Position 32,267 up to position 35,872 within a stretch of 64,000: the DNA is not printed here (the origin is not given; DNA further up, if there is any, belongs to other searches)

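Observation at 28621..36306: Helicase-nuclease neighbourhood: AddA-like UvrD/RecB fusion, a small coiled-coil protein and a stand-alone Cas4-like nuclease, convergent with a Pif1/RecD-like helicase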

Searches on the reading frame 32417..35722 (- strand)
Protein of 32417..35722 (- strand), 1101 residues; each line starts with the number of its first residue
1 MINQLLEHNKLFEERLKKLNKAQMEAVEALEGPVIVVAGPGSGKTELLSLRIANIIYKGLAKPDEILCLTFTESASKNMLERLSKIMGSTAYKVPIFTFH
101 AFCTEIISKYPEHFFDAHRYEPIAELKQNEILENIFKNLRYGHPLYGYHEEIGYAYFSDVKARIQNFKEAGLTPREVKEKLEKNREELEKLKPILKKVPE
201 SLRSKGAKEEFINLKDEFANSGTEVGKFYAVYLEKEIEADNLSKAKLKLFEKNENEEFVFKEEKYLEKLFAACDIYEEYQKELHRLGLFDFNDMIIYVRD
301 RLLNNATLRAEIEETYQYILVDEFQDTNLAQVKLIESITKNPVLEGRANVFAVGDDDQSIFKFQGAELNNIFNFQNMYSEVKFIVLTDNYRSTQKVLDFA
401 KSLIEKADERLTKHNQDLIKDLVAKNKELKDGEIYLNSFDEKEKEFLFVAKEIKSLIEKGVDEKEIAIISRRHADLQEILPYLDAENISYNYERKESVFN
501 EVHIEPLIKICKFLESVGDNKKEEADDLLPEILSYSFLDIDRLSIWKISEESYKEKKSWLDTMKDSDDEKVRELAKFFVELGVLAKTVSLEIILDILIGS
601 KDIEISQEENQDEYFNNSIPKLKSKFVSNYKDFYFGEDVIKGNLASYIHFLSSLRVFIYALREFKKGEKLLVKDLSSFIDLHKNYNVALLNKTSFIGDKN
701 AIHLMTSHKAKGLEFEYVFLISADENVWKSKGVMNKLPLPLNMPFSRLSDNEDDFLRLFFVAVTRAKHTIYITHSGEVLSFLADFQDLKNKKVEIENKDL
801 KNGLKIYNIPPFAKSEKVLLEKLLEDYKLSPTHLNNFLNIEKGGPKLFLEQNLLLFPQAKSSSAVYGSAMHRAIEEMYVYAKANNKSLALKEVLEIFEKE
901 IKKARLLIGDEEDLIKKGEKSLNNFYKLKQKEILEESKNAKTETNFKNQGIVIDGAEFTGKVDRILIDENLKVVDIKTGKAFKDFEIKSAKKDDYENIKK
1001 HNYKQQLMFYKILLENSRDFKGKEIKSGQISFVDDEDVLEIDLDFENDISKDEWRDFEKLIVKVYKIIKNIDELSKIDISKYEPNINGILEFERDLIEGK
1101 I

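Call 4: search_protein_families(library=pfam, proteins=[window:32417-35722:-], max_evalue=0.01)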
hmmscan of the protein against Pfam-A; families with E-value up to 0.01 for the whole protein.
window:32417-35722:- (1101 aa): 9 families
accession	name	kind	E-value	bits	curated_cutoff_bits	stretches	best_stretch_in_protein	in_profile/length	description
PF00580.27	UvrD-helicase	-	2.9e-61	208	23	1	19-378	1-270/271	UvrD/REP helicase N-terminal domain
PF13361.12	UvrD_C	-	6.1e-29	102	25.6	1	384-774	1-347/350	UvrD-like helicase C-terminal domain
PF13245.12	AAA_19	-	1.3e-18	67.9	25.1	1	23-363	1-133/134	AAA domain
PF12705.13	PDDEXK_1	-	5.3e-14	53.2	22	1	829-1068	2-221/247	PD-(D/E)XK nuclease superfamily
PF13538.12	UvrD_C_2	-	2.4e-10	40.5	27.4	1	702-724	2-24/52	UvrD-like helicase C-terminal domain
PF00270.35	DEAD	-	1.2e-05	25.5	26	1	21-94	2-76/167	DEAD/DEAH box helicase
PF13525.12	YfiO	-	2.8e-05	24.4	25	1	124-231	51-153/203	Outer membrane lipoprotein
PF13604.12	AAA_30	-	0.00023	21.4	27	0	18-83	1-66/191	AAA domain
PF13087.12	AAA_12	-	0.0008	19.5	27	0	380-485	12-131/195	AAA domain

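Call 5: search_protein_families(library=ncbifam, proteins=[window:32417-35722:-], max_evalue=0.01)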
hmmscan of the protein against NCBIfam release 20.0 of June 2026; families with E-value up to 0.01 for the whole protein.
window:32417-35722:- (1101 aa): 15 families
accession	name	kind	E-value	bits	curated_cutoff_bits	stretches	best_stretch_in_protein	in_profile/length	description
TIGR01073.1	pcrA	equivalog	5.7e-79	266.3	911.2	3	251-491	147-372/725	DNA helicase PcrA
NF008743.0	PRK11773.1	equivalog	1.8e-63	215.1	965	3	272-491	170-375/720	DNA helicase II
TIGR01075.1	uvrD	equivalog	1.1e-61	209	1144.45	3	273-491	166-370/715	DNA helicase II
TIGR01074.1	rep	equivalog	5.6e-60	203.3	951.45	3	263-520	156-398/668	DNA helicase Rep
NF008276.0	PRK11054.1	equivalog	9.1e-45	153.3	543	3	269-418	389-530/684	DNA helicase IV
NF008172.0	PRK10919.1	equivalog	8.2e-43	146.6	1168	3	266-515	160-394/673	DNA helicase Rep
TIGR02784.1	addA_alphas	equivalog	2.2e-35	122.4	860.75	2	236-416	308-505/1138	double-strand break repair helicase AddA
NF010485.0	PRK13909.1-2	equivalog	1.4e-34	119.5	650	2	174-554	185-544/909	RecB-like helicase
TIGR00609.1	recB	equivalog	4.4e-28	97.9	696.05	2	213-545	257-621/1175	exodeoxyribonuclease V subunit beta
TIGR02785.1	addA_Gpos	equivalog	2.2e-26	92.1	707.65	3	169-417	235-494/1234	helicase-exonuclease AddAB subunit AddA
NF010487.0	PRK13909.1-4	equivalog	3.7e-26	91.7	759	2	212-513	227-525/924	RecB-like helicase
NF008128.0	PRK10876.1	equivalog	5.1e-13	47.6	1697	1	271-415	331-472/1181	exodeoxyribonuclease V subunit beta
TIGR02786.1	addB_alphas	equivalog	0.0002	19.6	486.5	1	860-981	784-906/1024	double-strand break repair protein AddB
NF041254.1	motor_HelR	exception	0.00054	18.3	750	0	682-726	638-681/706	RNA polymerase recycling motor ATPase HelR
TIGR03302.1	OM_YfiO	subfamily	0.00089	18.8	81.4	1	145-230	99-177/239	outer membrane protein assembly factor BamD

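Call 6: search_protein_families(library=padloc, proteins=[window:32417-35722:-], max_evalue=0.01)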
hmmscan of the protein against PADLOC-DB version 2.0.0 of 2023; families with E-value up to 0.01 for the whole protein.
window:32417-35722:- (1101 aa): 44 families (the best 25 are shown)
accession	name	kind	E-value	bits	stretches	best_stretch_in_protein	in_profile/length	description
PDLC00114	GajB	-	2e-79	265.8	3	259-581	162-468/635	UrvD helicase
PDLC03802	RTasHel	-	1.9e-63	213.4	3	234-480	113-331/675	DRT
PDLC00117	GajB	-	3e-62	208.9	3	244-522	148-409/604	UrvD helicase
PDLC00103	GajB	-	1.8e-59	200.2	3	242-542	142-426/612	UrvD helicase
PDLC00132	GajB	-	4.1e-57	192.2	2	240-774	139-600/625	UrvD helicase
PDLC00127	GajB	-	1.3e-44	150.7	3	245-493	129-367/594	UrvD helicase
PDLC00134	GajB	-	2.8e-40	136.7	2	263-524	157-409/431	UrvD helicase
PDLC00107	GajB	-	5.6e-40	135.5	3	241-536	144-421/587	UrvD helicase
PDLC00119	GajB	-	3.6e-38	129.9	3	225-412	128-308/565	UrvD helicase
PDLC00123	GajB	-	3.5e-37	126.2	3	251-493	112-335/540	UrvD helicase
PDLC00130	GajB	-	7.9e-37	124.8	3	278-408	168-294/589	UrvD helicase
PDLC00104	GajB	-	1.6e-36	124.2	3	270-487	120-319/574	UrvD helicase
PDLC00144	GajB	-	7.1e-36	121.9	3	303-529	148-361/559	UrvD helicase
PDLC00121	GajB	-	1e-34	118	2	289-519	177-388/565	UrvD helicase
PDLC00116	GajB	-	9.2e-31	105.1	3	296-475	139-303/557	UrvD helicase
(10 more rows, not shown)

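Call 19: search_solved_structures(query=window:32417-35722:-, max_evalue=0.001)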
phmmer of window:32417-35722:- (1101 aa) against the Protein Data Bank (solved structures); distinct sequences matched with E-value up to 0.001: 19.
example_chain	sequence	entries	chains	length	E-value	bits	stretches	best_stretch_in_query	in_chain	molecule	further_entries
1pjr_A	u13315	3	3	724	2.2e-50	175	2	255-501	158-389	PCRA | ATP-DEPENDENT HELICASE PCRA | HELICASE PCRA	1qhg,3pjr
2pjr_A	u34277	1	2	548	4.3e-46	160.8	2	255-502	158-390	PROTEIN (HELICASE PCRA)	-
4c2u_A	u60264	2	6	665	4.7e-40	140.8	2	271-414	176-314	DNA HELICASE II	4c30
4c2t_A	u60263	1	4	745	7.8e-40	140.1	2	271-414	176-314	DNA HELICASE II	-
9dci_A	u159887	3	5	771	3.9e-37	131.1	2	270-519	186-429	ATP-dependent DNA helicase UvrD1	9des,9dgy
3lfu_A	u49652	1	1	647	3.9e-36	127.8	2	275-477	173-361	DNA helicase II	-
2is1_A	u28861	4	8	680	5.2e-36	127.4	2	275-476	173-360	DNA helicase II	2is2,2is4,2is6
1uaa_A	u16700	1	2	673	5e-32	114.2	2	267-409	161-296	PROTEIN (ATP-DEPENDENT DNA HELICASE REP.)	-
1qhh_B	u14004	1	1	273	3.9e-24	88.1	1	268-504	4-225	PROTEIN (PCRA (SUBUNIT))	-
1qhh_A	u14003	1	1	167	3e-19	71.9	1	9-132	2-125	PROTEIN (PCRA (SUBUNIT))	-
6ppu_B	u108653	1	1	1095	3.2e-13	52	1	24-84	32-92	UvrD/REP helicase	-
6ppr_B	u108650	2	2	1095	3.2e-13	52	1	24-84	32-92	UvrD/REP helicase | DNA 3'-5' helicase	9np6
7sjr_B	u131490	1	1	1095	8.4e-13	50.6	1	24-84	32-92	DNA helicase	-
6ppj_B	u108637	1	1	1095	1.4e-12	49.8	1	24-84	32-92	UvrD/REP helicase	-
8b1t_B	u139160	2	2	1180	5.5e-08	34.6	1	271-410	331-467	RecBCD enzyme subunit RecB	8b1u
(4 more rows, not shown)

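Call 39: find_homologous_proteins(query=window:32417-35722:-, max_evalue=1e-20)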
Query window:32417-35722:- (1101 aa): 7238 proteins with E <= 1e-20 among 8000 candidates; the best 120 are listed.
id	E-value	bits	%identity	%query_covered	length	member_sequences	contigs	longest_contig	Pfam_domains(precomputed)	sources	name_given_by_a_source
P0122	0.0e+0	2377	100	100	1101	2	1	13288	PF13538.13,PF00270.36,PF12705.14,PF13361.13,PF13245.13,PF00580.28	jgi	jgi:DNA helicase-2/ATP-dependent DNA helicase PcrA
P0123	0.0e+0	2021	83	100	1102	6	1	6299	PF13538.13,PF12705.14,PF13361.13,PF13245.13,PF00580.28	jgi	jgi:DNA helicase-2/ATP-dependent DNA helicase PcrA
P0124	0.0e+0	1992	82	100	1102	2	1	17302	PF13538.13,PF00270.36,PF12705.14,PF13361.13,PF13245.13,PF00580.28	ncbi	-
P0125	0.0e+0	1977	80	100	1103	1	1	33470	PF13538.13,PF12705.14,PF13361.13,PF13245.13,PF00580.28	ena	-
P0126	0.0e+0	1977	80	100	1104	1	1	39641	PF13538.13,PF12705.14,PF13361.13,PF13245.13,PF00580.28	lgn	-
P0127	0.0e+0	1976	81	100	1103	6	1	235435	PF13538.13,PF12705.14,PF13361.13,PF13245.13,PF00580.28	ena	-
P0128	0.0e+0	1867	76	100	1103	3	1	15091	PF13538.13,PF12705.14,PF13361.13,PF13245.13,PF00580.28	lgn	-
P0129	0.0e+0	1724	72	99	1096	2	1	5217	PF13538.13,PF12705.14,PF13361.13,PF13245.13,PF00580.28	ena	-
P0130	0.0e+0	1592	67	100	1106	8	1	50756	PF13538.13,PF12705.14,PF13361.13,PF13245.13,PF00580.28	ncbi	-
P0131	0.0e+0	1576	67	99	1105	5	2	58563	PF13538.13,PF12705.14,PF13361.13,PF13245.13,PF00580.28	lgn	-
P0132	0.0e+0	1434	60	99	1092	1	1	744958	PF13538.13,PF12705.14,PF13604.13,PF13361.13,PF13245.13,PF00580.28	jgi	jgi:DNA helicase II / ATP-dependent DNA helicase PcrA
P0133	0.0e+0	1421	60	99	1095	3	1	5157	PF13538.13,PF12705.14,PF13604.13,PF13361.13,PF13245.13,PF00580.28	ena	-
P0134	0.0e+0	1414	59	100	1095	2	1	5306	PF13538.13,PF12705.14,PF13361.13,PF13245.13,PF00580.28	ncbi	-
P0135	0.0e+0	1404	59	100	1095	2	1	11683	PF13538.13,PF12705.14,PF13361.13,PF13245.13,PF00580.28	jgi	jgi:DNA helicase-2/ATP-dependent DNA helicase PcrA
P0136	0.0e+0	1403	60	99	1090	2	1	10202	PF13538.13,PF12705.14,PF13604.13,PF13361.13,PF13245.13,PF00580.28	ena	-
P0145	0.0e+0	1104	48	99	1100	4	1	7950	PF13538.13,PF12705.14,PF13604.13,PF13361.13,PF13245.13,PF00580.28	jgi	-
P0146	0.0e+0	1102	48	99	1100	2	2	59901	PF13538.13,PF12705.14,PF13361.13,PF13245.13,PF00580.28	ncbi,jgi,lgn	jgi:DNA helicase-2/ATP-dependent DNA helicase PcrA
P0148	0.0e+0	1100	48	99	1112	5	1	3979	PF13538.13,PF12705.14,PF13361.13,PF13245.13,PF00580.28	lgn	-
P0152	0.0e+0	1096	48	99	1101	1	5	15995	PF13538.13,PF12705.14,PF13604.13,PF13361.13,PF13245.13,PF00580.28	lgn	-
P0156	0.0e+0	1092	47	99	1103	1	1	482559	PF13538.13,PF12705.14,PF13604.13,PF13361.13,PF13245.13,PF00580.28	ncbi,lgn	-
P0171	0.0e+0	1083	48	99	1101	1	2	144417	PF13538.13,PF12705.14,PF13604.13,PF13361.13,PF13245.13,PF00580.28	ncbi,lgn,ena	-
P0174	0.0e+0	1081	47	99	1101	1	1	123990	PF13538.13,PF12705.14,PF13361.13,PF13245.13,PF00580.28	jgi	-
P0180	0.0e+0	1077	48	99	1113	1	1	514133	PF13538.13,PF12705.14,PF13361.13,PF13245.13,PF00580.28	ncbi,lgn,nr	ncbi:MAG: uvrD [Candidatus Nomurabacteria bacterium]|nr:uvrD [Candidatus Nomurabacteria bacterium]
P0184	0.0e+0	1072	47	99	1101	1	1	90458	PF13538.13,PF12705.14,PF13361.13,PF13245.13,PF00580.28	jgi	jgi:DNA helicase-2/ATP-dependent DNA helicase PcrA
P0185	0.0e+0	1071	47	99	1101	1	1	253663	PF13538.13,PF12705.14,PF13361.13,PF13245.13,PF00580.28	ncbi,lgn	-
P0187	0.0e+0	1069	48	99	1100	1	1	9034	PF13538.13,PF21445.4,PF12705.14,PF13604.13,PF13361.13,PF13245.13,PF00580.28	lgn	-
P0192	0.0e+0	1067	47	99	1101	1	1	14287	PF13538.13,PF12705.14,PF13361.13,PF13245.13,PF00580.28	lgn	-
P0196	0.0e+0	1065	47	99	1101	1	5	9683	PF13538.13,PF12705.14,PF13604.13,PF13361.13,PF13245.13,PF00580.28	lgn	-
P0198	0.0e+0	1064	47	99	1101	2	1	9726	PF13538.13,PF12705.14,PF13604.13,PF13361.13,PF13245.13,PF00580.28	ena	-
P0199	0.0e+0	1064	46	99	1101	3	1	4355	PF13538.13,PF12705.14,PF13604.13,PF13361.13,PF13245.13,PF00580.28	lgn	-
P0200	0.0e+0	1064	45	99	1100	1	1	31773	PF13538.13,PF12705.14,PF13604.13,PF13361.13,PF13245.13,PF00580.28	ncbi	-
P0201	0.0e+0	1063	47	99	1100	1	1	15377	PF13538.13,PF12705.14,PF13604.13,PF13361.13,PF13245.13,PF00580.28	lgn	-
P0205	0.0e+0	1059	47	99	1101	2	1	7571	PF13538.13,PF12705.14,PF13361.13,PF13245.13,PF00580.28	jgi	jgi:DNA helicase II / ATP-dependent DNA helicase PcrA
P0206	0.0e+0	1059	46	99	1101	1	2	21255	PF13538.13,PF12705.14,PF13361.13,PF13245.13,PF00580.28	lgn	-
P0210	0.0e+0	1054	46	99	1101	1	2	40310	PF13538.13,PF12705.14,PF13604.13,PF13361.13,PF13245.13,PF00580.28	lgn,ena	-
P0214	0.0e+0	1046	45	99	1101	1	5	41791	PF13538.13,PF12705.14,PF13361.13,PF13245.13,PF00580.28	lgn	-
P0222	0.0e+0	1022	45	99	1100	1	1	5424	PF13538.13,PF12705.14,PF13604.13,PF13361.13,PF13245.13,PF00580.28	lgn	-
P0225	5.1e-261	887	43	99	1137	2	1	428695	PF13538.13,PF12705.14,PF13604.13,PF13361.13,PF13245.13,PF00580.28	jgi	jgi:DNA helicase-2/ATP-dependent DNA helicase PcrA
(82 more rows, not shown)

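Call 40: find_encoding_contigs(protein=P0132, flank=6000, max_places=1)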
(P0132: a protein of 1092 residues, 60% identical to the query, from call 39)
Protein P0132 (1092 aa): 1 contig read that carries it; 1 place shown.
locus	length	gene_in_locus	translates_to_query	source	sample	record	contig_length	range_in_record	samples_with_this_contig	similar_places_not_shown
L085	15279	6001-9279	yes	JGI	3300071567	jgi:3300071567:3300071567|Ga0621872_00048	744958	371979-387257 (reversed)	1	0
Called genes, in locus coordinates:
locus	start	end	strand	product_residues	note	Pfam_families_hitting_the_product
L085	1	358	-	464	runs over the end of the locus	PF00772:DnaB, PF03796:DnaB_C, PF06745:ATPase (weak), PF13481:AAA_25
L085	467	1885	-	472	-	PF01406:tRNA-synt_1e, PF01921:tRNA-synt_1f (faint), PF09334:tRNA-synt_1g (weak), PF09190:DALR_2 (weak)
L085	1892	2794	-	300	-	PF01544:CorA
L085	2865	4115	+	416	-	PF00595:PDZ, PF13180:PDZ_2, PF17820:PDZ_6, PF03572:Peptidase_S41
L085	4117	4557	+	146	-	PF01281:Ribosomal_L9_N, PF03948:Ribosomal_L9_C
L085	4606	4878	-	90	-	PF01016:Ribosomal_L27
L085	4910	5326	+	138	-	-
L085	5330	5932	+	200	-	PF00929:RNase_T, PF16473:Rv2179c-like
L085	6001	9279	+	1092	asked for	PF00580:UvrD-helicase, PF13245:AAA_19, PF13604:AAA_30 (faint), PF00580:UvrD-helicase, PF13361:UvrD_C, PF13538:UvrD_C_2 (faint), PF12705:PDDEXK_1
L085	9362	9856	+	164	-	-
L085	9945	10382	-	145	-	PF04173:DoxD (faint), PF07681:DoxX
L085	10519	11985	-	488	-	PF03193:RsgA_GTPase (faint), PF00005:ABC_tran, PF02463:SMC_N (weak), PF13401:AAA_22 (faint), PF13555:AAA_29 (faint), PF13238:AAA_18 (faint), PF13304:AAA_21 (faint), PF00005:ABC_tran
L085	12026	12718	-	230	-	PF25182:NonGDSL, PF00657:Lipase_GDSL, PF13472:Lipase_GDSL_2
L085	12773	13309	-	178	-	PF00578:AhpC-TSA, PF08534:Redoxin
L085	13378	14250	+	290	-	PF02272:DHHA1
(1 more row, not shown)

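Call 41: find_encoding_contigs(protein=P0156, flank=6000, max_places=1)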
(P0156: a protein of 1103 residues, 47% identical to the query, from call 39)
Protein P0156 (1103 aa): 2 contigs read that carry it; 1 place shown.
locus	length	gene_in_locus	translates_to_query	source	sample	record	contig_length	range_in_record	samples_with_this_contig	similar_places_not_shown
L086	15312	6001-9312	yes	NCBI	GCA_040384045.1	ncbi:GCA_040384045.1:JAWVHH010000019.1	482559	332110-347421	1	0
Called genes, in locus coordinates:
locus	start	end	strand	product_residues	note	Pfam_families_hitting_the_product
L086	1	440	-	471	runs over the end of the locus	PF01406:tRNA-synt_1e, PF09334:tRNA-synt_1g (faint), PF23493:CysS_C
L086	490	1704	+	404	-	PF00595:PDZ, PF13180:PDZ_2, PF17820:PDZ_6, PF03572:Peptidase_S41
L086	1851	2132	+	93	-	-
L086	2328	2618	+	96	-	-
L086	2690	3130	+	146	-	PF01281:Ribosomal_L9_N, PF03948:Ribosomal_L9_C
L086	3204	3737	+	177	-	PF13473:Cupredoxin_1 (faint)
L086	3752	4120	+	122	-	-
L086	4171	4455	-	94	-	PF01016:Ribosomal_L27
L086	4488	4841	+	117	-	-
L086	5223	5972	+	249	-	PF03741:TerC, PF04332:DUF475 (faint)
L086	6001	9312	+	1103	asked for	PF00580:UvrD-helicase, PF13245:AAA_19, PF13604:AAA_30 (faint), PF13538:UvrD_C_2 (faint), PF13361:UvrD_C, PF12705:PDDEXK_1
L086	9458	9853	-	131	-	-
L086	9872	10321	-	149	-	-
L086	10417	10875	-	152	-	-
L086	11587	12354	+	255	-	PF12705:PDDEXK_1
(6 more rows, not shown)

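Call 42: find_encoding_contigs(protein=P0180, flank=6000, max_places=1)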
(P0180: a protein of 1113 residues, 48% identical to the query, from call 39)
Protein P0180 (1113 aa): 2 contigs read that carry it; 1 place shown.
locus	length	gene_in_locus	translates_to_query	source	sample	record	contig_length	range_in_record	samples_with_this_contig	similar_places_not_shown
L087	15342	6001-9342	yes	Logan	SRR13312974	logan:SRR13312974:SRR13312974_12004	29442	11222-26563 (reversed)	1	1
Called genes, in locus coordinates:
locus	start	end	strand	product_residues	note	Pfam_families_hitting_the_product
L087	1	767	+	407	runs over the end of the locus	PF00595:PDZ, PF13180:PDZ_2, PF17820:PDZ_6, PF03572:Peptidase_S41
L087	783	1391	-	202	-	PF00925:GTP_cyclohydro2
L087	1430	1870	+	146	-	PF01281:Ribosomal_L9_N, PF03948:Ribosomal_L9_C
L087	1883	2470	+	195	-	PF12917:YfbR-like, PF13023:HD_3, PF01966:HD (weak)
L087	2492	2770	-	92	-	PF01016:Ribosomal_L27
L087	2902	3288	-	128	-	-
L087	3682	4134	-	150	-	-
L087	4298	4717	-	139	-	-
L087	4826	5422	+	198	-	PF13328:HD_4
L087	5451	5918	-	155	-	-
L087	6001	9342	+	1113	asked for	PF00580:UvrD-helicase, PF13245:AAA_19, PF13538:UvrD_C_2 (faint), PF13361:UvrD_C, PF12705:PDDEXK_1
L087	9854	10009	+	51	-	-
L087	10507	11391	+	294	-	PF12705:PDDEXK_1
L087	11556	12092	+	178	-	-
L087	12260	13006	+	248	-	-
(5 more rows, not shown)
